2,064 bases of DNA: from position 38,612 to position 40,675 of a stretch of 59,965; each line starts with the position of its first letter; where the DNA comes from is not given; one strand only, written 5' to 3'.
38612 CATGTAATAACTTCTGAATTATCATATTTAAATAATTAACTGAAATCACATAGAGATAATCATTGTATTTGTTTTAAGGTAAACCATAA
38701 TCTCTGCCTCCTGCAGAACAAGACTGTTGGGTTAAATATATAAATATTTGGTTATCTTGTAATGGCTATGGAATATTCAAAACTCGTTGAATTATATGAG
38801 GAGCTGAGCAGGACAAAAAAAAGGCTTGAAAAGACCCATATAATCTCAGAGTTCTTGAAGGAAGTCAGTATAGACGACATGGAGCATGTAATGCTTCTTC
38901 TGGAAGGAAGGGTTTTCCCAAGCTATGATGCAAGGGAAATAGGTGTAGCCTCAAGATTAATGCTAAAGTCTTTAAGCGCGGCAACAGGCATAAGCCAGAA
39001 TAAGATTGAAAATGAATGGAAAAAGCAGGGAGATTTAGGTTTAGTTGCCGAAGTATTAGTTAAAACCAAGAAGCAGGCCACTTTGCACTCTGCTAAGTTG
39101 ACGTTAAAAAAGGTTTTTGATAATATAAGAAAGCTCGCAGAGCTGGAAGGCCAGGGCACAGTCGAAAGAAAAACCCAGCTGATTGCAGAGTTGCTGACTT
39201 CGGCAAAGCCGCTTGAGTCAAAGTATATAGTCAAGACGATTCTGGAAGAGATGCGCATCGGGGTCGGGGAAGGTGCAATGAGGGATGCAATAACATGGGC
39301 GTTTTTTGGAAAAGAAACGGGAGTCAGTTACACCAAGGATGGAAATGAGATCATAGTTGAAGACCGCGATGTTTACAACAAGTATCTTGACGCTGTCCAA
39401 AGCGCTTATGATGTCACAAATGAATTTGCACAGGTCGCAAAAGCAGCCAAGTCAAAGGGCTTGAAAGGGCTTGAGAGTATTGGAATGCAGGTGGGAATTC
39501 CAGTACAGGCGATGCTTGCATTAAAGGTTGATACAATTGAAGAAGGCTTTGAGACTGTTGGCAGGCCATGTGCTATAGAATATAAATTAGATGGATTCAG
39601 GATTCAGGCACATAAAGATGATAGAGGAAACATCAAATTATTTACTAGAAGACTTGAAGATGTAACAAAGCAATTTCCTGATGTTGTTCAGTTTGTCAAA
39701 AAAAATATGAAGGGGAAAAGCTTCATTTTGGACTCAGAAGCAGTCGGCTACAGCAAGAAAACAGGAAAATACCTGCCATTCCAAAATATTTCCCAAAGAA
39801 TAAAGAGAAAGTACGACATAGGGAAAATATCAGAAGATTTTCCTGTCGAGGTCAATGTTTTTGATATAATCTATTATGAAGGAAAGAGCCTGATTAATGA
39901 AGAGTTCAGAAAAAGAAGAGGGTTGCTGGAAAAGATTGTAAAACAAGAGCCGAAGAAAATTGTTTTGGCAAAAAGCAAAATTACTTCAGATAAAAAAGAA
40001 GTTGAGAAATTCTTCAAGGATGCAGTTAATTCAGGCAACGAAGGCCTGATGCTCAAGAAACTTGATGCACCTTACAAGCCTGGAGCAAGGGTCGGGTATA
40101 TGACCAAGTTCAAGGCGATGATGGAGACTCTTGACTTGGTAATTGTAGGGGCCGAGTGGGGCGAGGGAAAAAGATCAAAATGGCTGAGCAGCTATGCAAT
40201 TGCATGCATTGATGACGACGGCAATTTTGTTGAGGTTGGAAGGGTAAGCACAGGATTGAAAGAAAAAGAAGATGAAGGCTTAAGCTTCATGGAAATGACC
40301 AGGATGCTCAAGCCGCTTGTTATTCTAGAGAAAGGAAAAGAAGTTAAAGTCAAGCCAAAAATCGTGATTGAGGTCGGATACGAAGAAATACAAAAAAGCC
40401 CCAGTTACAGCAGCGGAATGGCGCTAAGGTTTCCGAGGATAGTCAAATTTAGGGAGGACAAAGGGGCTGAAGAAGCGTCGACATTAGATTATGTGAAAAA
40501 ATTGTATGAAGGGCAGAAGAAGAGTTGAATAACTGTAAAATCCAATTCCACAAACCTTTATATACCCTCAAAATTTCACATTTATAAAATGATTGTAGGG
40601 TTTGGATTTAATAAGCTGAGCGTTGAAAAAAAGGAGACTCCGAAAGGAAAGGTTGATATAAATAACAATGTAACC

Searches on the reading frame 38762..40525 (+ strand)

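Call 12: search_protein_families(library=pfam, proteins=[window:38762-40525:+], max_evalue=0.001)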
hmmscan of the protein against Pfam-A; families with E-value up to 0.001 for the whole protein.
window:38762-40525:+ (588 aa): 3 families
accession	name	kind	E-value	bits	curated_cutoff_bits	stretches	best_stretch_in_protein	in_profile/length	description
PF01068.26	DNA_ligase_A_M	-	2.3e-58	197.7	26.2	1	251-451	2-204/204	ATP dependent DNA ligase domain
PF04675.19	DNA_ligase_A_N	-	2.4e-42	145.5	24.6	1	5-177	2-173/174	DNA ligase N terminus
PF04679.21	DNA_ligase_A_C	-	3.5e-14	53.4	27.5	1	471-567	1-94/94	ATP dependent DNA ligase C terminal region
